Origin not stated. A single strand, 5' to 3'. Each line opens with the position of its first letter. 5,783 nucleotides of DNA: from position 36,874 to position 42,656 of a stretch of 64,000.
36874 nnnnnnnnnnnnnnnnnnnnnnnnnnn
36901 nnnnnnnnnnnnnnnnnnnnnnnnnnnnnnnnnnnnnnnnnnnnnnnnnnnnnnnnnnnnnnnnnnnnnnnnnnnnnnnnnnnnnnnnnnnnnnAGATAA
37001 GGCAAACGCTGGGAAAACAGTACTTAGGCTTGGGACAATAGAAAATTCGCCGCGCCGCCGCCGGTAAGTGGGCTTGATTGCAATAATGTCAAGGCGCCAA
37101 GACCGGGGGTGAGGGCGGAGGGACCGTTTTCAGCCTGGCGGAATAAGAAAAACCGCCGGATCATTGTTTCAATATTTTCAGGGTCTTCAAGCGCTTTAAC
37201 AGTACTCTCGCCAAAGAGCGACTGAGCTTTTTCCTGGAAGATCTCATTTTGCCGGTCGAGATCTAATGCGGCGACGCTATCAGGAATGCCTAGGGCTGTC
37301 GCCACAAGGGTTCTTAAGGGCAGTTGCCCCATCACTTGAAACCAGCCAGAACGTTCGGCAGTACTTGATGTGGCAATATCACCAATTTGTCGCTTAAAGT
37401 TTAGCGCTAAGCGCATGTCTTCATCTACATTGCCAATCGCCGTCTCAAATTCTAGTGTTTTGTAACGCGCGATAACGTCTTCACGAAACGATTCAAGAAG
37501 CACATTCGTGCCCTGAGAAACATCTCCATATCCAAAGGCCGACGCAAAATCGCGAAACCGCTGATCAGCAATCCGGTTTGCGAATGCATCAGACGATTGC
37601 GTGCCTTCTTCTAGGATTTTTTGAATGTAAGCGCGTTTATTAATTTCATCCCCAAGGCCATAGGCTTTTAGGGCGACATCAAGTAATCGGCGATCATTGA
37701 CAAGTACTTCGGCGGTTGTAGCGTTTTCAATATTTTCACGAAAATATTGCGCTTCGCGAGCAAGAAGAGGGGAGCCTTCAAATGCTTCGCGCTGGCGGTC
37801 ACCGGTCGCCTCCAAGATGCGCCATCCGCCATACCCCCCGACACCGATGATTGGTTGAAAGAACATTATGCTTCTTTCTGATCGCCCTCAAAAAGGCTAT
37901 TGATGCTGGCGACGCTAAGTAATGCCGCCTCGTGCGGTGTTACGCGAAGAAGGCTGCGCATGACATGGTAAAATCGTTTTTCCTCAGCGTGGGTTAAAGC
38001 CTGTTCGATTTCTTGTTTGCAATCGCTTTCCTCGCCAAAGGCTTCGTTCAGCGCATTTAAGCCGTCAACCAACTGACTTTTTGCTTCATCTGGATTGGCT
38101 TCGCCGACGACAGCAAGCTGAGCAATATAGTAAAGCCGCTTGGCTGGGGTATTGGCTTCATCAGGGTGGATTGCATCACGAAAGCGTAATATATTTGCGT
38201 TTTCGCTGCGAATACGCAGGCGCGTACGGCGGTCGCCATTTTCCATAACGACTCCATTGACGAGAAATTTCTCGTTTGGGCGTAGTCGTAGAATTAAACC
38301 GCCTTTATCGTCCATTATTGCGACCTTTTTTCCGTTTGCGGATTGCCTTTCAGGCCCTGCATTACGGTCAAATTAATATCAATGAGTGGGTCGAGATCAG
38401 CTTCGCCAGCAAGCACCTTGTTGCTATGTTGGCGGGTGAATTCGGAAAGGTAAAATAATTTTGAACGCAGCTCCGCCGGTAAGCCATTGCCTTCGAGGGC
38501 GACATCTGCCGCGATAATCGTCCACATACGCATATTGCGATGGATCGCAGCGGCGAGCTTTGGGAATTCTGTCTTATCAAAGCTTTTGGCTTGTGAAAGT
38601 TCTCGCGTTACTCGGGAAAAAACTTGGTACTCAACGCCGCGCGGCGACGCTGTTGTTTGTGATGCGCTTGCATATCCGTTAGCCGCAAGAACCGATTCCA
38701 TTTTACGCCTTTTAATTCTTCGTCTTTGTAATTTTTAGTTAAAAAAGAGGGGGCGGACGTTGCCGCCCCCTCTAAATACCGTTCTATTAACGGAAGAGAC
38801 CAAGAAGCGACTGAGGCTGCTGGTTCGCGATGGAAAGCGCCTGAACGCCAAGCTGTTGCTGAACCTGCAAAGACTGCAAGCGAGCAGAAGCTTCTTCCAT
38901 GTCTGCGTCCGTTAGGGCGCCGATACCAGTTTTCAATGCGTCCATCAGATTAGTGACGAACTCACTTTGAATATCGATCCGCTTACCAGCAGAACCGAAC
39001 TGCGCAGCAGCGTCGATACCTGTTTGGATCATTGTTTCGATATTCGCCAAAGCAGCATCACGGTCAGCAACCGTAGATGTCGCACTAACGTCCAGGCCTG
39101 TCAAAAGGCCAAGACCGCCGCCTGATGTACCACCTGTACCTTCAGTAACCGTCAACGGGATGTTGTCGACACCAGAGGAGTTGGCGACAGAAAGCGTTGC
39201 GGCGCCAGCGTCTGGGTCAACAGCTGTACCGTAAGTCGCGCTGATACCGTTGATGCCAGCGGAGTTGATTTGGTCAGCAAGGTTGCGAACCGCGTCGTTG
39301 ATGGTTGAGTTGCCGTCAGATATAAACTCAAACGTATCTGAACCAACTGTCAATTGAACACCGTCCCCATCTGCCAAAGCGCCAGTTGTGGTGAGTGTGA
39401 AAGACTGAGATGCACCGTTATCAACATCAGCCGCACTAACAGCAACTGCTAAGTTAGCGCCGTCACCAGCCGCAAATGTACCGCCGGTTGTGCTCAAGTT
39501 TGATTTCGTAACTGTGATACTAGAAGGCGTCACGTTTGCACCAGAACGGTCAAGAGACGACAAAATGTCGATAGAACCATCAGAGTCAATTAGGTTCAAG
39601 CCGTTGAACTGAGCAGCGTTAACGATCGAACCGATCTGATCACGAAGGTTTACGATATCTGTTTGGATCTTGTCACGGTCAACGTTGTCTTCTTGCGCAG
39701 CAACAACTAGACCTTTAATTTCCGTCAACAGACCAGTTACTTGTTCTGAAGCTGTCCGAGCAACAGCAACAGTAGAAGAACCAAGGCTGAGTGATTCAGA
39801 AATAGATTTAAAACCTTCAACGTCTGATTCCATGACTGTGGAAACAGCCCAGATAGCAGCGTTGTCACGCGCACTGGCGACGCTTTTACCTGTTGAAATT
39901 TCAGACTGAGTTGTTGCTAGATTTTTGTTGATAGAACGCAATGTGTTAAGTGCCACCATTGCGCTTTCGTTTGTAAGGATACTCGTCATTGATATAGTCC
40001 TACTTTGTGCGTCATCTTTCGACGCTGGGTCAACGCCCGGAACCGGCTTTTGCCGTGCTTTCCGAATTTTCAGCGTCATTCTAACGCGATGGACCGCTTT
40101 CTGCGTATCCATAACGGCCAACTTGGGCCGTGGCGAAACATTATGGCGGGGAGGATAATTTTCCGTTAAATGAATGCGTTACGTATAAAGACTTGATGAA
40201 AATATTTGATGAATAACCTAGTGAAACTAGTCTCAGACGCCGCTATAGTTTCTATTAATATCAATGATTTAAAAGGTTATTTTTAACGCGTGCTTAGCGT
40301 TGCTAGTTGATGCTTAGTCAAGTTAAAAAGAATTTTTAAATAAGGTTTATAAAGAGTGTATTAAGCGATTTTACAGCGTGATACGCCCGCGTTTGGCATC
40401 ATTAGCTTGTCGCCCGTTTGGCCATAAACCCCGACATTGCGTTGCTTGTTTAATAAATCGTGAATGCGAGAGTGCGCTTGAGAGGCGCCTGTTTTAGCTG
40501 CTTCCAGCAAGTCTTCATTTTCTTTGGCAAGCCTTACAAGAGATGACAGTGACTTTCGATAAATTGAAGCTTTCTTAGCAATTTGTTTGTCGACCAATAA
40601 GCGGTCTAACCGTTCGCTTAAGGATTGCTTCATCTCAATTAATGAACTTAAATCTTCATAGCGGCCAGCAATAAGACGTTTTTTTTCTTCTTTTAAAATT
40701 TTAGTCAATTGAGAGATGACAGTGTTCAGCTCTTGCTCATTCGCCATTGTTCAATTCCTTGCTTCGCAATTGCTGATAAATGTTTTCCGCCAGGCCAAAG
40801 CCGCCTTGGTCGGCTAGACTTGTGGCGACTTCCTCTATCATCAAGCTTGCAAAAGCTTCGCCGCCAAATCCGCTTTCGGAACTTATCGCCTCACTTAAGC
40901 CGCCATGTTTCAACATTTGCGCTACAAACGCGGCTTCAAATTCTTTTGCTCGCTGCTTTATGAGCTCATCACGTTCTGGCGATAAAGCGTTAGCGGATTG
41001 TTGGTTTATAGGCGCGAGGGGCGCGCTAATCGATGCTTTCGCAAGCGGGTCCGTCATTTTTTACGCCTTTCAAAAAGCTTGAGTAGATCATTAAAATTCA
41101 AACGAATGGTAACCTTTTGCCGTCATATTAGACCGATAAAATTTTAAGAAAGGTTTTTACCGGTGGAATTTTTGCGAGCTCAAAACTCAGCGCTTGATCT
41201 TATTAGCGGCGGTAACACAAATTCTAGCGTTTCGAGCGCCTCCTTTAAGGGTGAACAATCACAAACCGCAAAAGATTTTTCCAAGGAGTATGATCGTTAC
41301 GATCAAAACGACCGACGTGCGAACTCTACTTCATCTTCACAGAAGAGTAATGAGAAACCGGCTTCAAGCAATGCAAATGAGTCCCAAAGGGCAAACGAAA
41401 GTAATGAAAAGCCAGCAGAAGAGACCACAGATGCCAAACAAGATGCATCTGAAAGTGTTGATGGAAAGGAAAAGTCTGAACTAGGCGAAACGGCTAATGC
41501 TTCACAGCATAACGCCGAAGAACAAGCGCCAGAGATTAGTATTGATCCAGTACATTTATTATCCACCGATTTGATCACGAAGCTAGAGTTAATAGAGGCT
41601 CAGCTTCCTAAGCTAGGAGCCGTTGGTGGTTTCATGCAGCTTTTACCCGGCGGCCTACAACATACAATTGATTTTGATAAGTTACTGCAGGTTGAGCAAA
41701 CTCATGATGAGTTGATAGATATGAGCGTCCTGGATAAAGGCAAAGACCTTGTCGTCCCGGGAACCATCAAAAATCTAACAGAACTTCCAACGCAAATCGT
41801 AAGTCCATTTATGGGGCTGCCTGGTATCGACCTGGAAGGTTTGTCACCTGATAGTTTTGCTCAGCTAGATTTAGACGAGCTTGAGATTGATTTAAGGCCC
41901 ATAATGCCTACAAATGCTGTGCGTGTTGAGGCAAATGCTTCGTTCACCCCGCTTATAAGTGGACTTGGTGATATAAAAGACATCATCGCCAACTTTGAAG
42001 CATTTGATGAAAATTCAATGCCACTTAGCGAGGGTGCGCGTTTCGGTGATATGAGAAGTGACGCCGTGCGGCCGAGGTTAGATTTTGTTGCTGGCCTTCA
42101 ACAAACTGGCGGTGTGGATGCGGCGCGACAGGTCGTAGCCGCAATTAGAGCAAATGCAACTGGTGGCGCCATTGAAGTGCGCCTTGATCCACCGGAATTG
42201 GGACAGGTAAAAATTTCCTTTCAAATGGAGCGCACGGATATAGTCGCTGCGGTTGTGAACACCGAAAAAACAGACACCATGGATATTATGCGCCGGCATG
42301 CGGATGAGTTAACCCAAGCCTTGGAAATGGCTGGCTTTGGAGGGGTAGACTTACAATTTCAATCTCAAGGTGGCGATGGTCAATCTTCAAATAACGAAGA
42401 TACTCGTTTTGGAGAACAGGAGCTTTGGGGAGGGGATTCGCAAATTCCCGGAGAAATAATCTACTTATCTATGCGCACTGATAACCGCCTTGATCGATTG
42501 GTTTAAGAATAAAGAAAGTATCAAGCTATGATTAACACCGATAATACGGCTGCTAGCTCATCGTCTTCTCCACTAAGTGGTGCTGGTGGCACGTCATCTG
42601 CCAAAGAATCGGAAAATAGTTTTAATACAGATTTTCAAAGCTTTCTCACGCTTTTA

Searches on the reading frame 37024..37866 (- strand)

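Call 15: search_protein_families(library=pfam, proteins=[window:37024-37866:-], max_evalue=0.001)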
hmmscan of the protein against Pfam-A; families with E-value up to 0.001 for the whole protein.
window:37024-37866:- (280 aa): 1 family
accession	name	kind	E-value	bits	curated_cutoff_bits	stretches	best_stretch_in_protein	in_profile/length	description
PF06748.17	DUF1217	-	2.7e-39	135.1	22.9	1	68-231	1-148/149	Protein of unknown function (DUF1217)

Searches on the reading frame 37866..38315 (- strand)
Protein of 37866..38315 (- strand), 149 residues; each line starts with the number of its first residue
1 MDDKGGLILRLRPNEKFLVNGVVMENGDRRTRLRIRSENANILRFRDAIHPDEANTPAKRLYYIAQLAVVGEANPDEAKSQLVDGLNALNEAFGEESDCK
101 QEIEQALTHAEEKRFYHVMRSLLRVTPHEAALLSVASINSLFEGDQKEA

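Call 15: search_protein_families(library=pfam, proteins=[window:37866-38315:-], max_evalue=0.001)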
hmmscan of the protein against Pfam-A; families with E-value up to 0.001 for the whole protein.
window:37866-38315:- (149 aa): 1 family
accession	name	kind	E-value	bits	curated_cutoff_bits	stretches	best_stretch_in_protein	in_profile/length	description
PF07378.16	FlbT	-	6.3e-32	110.7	27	1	7-133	1-125/125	Flagellar protein FlbT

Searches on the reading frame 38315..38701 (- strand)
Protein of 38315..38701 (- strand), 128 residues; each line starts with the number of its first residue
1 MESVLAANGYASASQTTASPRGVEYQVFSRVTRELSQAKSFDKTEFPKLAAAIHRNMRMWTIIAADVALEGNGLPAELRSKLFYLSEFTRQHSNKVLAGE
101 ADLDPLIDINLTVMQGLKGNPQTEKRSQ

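Call 15: search_protein_families(library=pfam, proteins=[window:38315-38701:-], max_evalue=0.001)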
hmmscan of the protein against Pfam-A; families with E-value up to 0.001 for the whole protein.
window:38315-38701:- (128 aa): 1 family
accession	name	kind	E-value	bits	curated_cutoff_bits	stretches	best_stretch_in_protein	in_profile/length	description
PF07309.16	FlaF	-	3e-34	117.8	23.6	1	7-117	2-113/113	Flagellar protein FlaF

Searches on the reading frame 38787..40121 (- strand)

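Call 15: search_protein_families(library=pfam, proteins=[window:38787-40121:-], max_evalue=0.001)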
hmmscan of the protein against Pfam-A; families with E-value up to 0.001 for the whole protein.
window:38787-40121:- (444 aa): 2 families
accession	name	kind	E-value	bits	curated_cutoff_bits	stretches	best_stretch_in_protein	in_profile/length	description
PF00669.25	Flagellin_N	-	1.8e-27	96.5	26.6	1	48-179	1-135/139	Bacterial flagellin N-terminal helical region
PF00700.27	Flagellin_C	-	4.1e-16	59.5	23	1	359-443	2-86/86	Bacterial flagellin C-terminal helical region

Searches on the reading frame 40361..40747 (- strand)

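Call 15: search_protein_families(library=pfam, proteins=[window:40361-40747:-], max_evalue=0.001)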
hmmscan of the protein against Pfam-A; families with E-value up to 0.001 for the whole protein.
window:40361-40747:- (128 aa): 1 family
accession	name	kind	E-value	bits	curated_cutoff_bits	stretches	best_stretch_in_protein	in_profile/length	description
PF05130.17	FlgN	-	1.2e-05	26.3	30.5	1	5-82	11-92/147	FlgN protein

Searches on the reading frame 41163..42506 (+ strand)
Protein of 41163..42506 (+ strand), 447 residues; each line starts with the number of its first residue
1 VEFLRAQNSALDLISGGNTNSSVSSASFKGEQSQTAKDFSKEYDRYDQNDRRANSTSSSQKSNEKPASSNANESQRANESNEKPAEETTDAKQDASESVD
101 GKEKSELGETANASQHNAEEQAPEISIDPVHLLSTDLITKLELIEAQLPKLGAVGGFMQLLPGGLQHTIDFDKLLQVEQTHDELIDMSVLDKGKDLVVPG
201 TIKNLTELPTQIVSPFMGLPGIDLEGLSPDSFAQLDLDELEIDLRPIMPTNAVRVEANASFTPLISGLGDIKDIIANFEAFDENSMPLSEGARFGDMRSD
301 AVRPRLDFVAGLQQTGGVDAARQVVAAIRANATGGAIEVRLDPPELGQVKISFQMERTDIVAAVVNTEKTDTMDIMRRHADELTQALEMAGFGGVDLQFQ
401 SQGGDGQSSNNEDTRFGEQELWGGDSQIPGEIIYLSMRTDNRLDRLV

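Call 15: search_protein_families(library=pfam, proteins=[window:41163-42506:+], max_evalue=0.001)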
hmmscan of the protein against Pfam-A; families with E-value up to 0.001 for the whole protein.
window:41163-42506:+ (447 aa): 1 family
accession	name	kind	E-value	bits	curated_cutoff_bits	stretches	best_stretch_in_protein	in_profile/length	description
PF02120.21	Flg_hook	-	1.1e-13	51.3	29.8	1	333-407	11-84/85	Flagellar hook-length control protein FliK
